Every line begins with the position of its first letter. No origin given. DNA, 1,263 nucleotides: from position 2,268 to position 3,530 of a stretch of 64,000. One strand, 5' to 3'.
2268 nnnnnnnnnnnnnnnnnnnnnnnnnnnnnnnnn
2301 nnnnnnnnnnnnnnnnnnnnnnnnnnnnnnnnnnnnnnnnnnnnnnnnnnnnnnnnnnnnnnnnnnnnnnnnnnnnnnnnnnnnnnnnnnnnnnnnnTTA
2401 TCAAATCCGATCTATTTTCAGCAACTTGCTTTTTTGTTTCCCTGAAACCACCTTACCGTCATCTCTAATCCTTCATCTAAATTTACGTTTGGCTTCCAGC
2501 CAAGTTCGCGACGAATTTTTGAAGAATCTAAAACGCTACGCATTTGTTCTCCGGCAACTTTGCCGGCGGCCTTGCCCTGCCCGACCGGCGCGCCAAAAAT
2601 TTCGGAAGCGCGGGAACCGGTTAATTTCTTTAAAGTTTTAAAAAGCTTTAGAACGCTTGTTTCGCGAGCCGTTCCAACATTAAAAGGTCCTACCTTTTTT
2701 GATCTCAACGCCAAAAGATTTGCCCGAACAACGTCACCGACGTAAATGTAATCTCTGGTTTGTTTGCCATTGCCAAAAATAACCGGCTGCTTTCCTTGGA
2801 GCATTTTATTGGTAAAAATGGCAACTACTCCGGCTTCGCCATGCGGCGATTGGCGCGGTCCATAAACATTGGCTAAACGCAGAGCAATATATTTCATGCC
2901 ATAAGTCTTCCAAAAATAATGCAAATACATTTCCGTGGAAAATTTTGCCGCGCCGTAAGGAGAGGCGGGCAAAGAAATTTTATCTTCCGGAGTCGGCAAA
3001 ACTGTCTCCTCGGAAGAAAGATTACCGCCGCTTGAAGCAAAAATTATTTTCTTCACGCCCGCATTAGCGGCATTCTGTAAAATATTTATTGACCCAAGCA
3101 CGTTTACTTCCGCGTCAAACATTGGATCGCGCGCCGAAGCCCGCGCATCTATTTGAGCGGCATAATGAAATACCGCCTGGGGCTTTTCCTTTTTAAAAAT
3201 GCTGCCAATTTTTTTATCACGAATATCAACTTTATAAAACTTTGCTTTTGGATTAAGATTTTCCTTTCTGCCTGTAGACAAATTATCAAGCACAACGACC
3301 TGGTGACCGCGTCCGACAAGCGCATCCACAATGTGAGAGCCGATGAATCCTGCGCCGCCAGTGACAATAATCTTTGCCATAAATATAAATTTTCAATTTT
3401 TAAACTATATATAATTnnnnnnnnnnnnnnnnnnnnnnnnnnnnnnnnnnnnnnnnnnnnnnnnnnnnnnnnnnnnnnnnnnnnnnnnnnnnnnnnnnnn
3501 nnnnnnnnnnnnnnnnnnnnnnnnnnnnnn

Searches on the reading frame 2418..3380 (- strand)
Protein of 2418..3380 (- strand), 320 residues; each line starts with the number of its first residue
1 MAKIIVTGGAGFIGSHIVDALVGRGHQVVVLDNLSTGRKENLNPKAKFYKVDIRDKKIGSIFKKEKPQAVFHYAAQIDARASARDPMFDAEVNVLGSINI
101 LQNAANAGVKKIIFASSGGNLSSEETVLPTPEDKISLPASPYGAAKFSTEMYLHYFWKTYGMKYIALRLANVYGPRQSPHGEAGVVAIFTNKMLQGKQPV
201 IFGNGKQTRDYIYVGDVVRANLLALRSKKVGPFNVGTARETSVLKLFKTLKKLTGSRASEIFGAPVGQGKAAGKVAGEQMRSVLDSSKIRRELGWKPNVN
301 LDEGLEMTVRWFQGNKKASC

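Call 13: search_protein_families(library=pfam, proteins=[window:2418-3380:-], max_evalue=0.001)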
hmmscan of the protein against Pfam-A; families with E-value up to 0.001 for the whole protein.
window:2418-3380:- (320 aa): 9 families
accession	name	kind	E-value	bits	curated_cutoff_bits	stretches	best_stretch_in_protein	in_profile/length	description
PF01370.27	Epimerase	-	2.4e-59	201.1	20.9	1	4-236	1-240/240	NAD dependent epimerase/dehydratase family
PF16363.11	GDP_Man_Dehyd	-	9.6e-55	186.8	27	1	5-308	1-332/332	GDP-mannose 4,6 dehydratase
PF01073.25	3Beta_HSD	-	1e-20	74.4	22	1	5-226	1-230/280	3-beta hydroxysteroid dehydrogenase/isomerase family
PF02719.21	Polysacc_synt_2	-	3.6e-16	59.6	20.2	1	4-281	1-270/293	Polysaccharide biosynthesis protein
PF04321.23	RmlD_sub_bind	-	7.4e-14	51.9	27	1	3-297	2-271/287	RmlD substrate binding domain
PF07993.18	NAD_binding_4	-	3.5e-08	33.3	20.1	1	66-212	88-249/258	Male sterility protein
PF13460.12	NAD_binding_10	-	1.4e-06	28.7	27.2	1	8-168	1-142/184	NAD(P)H-binding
PF05368.20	NmrA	-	1.9e-06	28.1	27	1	3-125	4-115/298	NmrA-like family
PF00106.31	adh_short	-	0.0006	19.8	26.6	0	4-56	3-61/195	short chain dehydrogenase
